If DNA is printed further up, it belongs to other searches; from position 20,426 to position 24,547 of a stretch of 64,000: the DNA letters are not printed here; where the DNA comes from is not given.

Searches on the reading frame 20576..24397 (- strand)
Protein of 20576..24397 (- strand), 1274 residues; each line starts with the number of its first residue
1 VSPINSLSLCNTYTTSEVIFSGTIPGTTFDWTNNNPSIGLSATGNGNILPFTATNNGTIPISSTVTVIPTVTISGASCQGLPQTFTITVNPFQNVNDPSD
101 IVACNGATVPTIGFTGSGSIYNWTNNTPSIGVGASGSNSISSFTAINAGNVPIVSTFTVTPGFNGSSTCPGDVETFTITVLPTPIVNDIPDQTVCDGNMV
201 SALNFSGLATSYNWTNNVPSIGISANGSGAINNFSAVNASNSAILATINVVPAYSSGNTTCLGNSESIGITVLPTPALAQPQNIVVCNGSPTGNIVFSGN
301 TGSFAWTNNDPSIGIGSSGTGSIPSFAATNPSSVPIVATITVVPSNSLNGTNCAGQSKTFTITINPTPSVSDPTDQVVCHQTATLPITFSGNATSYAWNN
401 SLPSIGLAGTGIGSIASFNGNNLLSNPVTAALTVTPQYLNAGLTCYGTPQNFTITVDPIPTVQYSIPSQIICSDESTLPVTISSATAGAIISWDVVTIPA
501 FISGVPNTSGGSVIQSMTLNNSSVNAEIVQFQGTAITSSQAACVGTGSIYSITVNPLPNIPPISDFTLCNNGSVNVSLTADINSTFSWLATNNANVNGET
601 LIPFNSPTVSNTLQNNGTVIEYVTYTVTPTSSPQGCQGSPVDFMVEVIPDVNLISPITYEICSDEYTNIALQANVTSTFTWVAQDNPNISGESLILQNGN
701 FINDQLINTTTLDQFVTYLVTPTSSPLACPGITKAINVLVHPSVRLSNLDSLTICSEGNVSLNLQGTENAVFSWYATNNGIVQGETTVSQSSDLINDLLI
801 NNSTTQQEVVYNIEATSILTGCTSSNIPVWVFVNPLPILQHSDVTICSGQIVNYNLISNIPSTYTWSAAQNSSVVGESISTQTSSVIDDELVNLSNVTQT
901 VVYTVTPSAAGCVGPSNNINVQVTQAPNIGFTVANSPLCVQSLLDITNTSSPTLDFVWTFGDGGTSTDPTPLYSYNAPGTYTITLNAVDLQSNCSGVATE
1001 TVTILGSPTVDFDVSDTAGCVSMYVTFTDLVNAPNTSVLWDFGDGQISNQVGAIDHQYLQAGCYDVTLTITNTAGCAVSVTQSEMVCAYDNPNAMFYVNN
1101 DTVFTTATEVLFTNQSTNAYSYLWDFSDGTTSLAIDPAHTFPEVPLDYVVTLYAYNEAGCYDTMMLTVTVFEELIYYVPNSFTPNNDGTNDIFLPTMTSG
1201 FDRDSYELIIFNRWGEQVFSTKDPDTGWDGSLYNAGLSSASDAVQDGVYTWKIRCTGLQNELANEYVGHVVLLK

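Call 72: search_solved_structures(query=window:20576-24397:-, max_evalue=0.01)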
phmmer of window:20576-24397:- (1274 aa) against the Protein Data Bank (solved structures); distinct sequences matched with E-value up to 0.01: 12.
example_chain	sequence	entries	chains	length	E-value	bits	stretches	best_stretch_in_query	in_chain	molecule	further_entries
9lrk_A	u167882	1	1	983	5.1e-09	37.3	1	954-1078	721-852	Collagenase ColH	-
9lqj_A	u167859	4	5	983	5.1e-09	37.3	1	954-1078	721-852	Collagenase ColH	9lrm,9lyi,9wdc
4l9d_A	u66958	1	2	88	5.1e-06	27.4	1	932-993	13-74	Protease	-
2c26_A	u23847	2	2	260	2.7e-05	25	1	924-1014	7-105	ENDOGLUCANASE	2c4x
6aem_A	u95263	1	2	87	3.5e-05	24.7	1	1008-1084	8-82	PKD domain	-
4u6t_A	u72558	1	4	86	8e-05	23.5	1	953-1003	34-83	ColH protein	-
4u7k_A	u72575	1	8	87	8.2e-05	23.4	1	953-1003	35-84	ColH protein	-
4jrw_A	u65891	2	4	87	0.00033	21.4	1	953-1002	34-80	Collagenase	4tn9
4aqo_A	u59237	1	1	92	0.00033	21.4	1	952-1002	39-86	COLLAGENASE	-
2y72_A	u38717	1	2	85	0.00033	21.4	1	953-1001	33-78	COLLAGENASE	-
2kzw_A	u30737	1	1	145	0.00063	20.5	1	1107-1171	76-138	Uncharacterized protein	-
1b4r_A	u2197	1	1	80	0.0065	17.1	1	1031-1082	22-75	PROTEIN (PKD1_HUMAN)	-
